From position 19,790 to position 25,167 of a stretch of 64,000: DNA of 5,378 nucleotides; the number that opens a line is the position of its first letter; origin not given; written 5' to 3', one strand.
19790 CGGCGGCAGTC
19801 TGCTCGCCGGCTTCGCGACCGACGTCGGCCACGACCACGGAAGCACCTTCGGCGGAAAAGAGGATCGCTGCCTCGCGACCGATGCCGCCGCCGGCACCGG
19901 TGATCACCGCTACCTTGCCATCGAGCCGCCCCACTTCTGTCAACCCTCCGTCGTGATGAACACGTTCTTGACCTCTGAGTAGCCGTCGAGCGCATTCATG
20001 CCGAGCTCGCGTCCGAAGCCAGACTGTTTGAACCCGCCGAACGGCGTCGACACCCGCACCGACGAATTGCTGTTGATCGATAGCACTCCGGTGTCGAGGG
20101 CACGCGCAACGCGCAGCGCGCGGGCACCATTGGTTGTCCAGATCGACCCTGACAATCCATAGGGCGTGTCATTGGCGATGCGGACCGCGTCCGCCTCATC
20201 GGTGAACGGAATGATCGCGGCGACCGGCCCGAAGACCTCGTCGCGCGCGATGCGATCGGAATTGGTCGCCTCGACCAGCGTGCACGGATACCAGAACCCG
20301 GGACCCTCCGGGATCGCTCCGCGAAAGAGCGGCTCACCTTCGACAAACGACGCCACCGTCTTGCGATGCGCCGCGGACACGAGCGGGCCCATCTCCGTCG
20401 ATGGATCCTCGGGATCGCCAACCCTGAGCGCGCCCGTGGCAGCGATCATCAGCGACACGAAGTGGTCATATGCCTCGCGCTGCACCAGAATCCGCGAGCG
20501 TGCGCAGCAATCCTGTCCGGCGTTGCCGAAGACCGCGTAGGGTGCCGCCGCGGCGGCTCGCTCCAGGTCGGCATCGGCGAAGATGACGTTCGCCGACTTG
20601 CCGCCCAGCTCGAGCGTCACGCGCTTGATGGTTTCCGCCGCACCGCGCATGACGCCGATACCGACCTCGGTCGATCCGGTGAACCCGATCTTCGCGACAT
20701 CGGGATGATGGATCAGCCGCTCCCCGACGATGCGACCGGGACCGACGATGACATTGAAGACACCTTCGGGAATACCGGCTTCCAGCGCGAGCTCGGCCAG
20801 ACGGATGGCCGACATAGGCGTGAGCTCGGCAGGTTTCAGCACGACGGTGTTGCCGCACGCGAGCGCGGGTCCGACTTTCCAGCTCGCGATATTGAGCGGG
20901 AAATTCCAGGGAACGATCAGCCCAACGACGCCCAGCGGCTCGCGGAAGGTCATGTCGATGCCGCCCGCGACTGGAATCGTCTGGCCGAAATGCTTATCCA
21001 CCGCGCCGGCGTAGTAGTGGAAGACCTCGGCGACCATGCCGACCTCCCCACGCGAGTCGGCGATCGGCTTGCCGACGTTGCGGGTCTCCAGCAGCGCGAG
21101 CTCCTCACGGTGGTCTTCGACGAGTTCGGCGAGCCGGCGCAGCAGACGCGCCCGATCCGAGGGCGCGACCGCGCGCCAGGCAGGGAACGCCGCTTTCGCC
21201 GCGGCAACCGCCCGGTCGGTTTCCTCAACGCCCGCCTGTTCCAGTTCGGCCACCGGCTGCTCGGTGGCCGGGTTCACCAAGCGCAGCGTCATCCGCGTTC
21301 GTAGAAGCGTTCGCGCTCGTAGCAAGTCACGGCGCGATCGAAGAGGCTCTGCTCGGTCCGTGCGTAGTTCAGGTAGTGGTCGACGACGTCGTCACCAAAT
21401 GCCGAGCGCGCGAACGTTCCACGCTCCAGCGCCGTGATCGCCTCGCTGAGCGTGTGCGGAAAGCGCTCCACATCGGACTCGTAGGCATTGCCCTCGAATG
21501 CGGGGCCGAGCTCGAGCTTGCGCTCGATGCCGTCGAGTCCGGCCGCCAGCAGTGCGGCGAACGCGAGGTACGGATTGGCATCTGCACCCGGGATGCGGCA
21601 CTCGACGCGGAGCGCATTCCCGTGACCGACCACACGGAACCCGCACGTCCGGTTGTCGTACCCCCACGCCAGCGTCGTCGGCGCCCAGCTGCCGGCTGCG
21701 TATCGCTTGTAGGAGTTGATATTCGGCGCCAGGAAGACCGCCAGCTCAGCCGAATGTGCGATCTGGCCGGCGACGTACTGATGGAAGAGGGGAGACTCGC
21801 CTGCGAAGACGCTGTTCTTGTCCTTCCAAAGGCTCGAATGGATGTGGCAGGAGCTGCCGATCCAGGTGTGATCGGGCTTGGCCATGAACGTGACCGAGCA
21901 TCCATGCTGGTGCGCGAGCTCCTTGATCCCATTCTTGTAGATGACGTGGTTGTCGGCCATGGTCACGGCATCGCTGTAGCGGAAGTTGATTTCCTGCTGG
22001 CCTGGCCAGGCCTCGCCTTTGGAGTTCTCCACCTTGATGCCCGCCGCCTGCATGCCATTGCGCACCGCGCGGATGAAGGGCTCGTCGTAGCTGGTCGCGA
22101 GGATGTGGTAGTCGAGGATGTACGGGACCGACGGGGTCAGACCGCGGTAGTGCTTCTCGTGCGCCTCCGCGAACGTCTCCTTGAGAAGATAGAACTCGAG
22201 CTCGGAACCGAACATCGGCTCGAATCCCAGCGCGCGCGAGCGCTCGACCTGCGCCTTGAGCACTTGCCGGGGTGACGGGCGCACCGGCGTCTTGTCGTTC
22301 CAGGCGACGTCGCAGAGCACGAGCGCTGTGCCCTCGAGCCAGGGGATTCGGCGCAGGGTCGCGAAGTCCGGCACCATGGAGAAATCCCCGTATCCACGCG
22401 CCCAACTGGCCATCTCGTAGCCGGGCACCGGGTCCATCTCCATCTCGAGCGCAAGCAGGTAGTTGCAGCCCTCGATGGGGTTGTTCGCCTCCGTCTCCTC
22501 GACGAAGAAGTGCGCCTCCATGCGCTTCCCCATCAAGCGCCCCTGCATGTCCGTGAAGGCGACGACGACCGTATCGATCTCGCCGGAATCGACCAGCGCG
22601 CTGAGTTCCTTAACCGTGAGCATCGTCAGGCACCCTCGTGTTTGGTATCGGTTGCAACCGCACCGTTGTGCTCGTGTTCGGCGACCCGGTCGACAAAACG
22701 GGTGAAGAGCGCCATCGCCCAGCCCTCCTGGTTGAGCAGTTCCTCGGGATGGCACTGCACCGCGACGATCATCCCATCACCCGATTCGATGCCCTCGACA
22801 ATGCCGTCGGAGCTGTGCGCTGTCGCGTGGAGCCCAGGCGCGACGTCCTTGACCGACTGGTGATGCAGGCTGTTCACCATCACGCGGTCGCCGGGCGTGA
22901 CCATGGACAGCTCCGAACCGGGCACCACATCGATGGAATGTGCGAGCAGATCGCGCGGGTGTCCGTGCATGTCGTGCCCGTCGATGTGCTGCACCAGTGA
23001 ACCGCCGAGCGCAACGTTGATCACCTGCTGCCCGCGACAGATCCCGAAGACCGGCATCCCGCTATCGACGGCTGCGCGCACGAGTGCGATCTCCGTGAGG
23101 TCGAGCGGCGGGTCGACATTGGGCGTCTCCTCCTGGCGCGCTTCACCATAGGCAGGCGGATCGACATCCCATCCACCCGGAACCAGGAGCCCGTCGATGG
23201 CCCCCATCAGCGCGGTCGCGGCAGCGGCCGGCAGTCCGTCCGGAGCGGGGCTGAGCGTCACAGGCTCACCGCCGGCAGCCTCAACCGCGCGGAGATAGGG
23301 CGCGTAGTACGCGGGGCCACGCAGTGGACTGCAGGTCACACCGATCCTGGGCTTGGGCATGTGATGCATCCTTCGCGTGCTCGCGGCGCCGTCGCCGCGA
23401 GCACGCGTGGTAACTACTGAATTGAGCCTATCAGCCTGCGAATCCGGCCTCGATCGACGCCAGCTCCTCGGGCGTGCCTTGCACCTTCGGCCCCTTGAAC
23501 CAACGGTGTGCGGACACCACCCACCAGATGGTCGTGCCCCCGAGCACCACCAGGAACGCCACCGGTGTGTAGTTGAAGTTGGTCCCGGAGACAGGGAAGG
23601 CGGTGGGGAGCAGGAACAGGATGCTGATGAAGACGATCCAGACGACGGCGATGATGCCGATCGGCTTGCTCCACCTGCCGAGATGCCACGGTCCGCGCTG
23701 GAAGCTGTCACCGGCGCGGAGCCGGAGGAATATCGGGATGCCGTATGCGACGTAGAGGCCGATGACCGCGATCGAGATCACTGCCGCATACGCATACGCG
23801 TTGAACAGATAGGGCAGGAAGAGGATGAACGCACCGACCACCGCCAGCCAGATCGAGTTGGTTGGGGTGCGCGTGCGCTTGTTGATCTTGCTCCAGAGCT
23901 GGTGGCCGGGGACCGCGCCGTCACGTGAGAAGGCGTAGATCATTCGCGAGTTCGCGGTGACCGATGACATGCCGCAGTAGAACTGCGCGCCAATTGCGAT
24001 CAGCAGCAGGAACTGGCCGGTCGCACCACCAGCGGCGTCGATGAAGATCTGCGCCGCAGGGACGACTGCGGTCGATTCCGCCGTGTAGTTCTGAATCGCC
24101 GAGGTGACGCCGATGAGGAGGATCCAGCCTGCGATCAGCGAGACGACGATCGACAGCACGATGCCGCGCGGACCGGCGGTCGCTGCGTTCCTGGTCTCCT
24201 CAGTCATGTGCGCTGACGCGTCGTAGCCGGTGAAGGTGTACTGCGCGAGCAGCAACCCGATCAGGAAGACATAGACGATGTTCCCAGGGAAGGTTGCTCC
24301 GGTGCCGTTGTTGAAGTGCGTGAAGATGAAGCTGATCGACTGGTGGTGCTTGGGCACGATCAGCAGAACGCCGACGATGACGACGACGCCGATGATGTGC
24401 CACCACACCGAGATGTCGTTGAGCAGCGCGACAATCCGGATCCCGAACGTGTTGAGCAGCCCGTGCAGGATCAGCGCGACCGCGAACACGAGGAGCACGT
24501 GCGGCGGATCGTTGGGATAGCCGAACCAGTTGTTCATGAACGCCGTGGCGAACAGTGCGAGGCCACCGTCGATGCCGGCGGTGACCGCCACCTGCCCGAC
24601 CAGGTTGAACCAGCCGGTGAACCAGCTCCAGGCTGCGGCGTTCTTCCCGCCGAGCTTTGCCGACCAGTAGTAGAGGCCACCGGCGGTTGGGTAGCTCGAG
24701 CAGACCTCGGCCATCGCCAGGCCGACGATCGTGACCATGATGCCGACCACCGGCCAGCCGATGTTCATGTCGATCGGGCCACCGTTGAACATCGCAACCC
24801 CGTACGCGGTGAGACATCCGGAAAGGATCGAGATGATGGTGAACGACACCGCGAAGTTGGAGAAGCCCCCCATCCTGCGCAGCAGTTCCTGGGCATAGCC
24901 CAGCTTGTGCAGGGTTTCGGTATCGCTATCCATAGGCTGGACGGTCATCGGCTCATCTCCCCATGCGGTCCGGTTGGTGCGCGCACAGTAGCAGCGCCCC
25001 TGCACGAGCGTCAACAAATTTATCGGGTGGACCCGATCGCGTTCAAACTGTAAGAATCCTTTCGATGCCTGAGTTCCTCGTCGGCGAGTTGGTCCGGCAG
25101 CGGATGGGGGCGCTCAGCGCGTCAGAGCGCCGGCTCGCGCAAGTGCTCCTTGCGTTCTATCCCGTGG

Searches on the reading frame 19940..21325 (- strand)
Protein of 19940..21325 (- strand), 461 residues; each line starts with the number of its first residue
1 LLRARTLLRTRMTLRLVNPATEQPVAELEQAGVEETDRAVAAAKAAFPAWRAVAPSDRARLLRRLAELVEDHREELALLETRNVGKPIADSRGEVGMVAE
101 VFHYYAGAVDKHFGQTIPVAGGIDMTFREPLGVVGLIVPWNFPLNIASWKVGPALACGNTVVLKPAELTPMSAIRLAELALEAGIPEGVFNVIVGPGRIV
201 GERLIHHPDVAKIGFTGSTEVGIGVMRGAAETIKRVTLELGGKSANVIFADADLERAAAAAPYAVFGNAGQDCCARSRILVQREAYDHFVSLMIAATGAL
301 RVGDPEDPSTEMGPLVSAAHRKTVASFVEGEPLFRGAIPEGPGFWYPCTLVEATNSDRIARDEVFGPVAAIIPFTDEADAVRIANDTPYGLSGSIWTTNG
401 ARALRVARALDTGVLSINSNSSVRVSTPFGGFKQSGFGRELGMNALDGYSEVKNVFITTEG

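Call 68: search_protein_families(library=pfam, proteins=[window:19940-21325:-], max_evalue=0.00001)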
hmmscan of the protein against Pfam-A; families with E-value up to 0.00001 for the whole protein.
window:19940-21325:- (461 aa): 1 family
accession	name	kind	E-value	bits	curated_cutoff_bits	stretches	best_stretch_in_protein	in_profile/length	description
PF00171.27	Aldedh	-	6.4e-165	549.6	23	1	13-455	8-461/461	Aldehyde dehydrogenase family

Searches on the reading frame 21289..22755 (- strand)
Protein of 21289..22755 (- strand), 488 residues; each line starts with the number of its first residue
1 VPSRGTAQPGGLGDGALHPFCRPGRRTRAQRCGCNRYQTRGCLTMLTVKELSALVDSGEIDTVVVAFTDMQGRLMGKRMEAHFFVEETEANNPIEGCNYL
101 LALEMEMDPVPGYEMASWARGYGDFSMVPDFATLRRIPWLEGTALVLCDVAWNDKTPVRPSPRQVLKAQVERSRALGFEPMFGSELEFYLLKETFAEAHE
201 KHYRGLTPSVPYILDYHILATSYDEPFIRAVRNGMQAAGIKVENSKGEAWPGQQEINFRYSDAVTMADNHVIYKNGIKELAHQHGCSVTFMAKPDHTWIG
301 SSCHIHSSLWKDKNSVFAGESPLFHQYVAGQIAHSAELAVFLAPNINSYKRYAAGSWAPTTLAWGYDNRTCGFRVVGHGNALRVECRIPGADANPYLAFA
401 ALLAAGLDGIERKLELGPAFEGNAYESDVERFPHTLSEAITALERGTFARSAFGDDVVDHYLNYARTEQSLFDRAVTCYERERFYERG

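Call 68: search_protein_families(library=pfam, proteins=[window:21289-22755:-], max_evalue=0.00001)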
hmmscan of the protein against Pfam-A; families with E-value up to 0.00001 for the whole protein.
window:21289-22755:- (488 aa): 1 family
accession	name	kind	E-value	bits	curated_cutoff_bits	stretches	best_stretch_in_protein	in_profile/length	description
PF00120.29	Gln-synt_C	-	6.2e-101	338.3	24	1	161-483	3-343/344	Glutamine synthetase, catalytic domain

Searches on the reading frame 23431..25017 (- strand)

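Call 68: search_protein_families(library=pfam, proteins=[window:23431-25017:-], max_evalue=0.00001)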
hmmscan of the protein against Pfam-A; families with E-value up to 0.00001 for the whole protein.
window:23431-25017:- (528 aa): 2 families
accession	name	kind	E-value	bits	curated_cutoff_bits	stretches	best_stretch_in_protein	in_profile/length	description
PF13520.12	AA_permease_2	-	3.5e-64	217.7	27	1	50-490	2-426/427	Amino acid permease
PF00324.27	AA_permease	-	1.4e-23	83.8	24.6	1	65-492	8-446/470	Amino acid permease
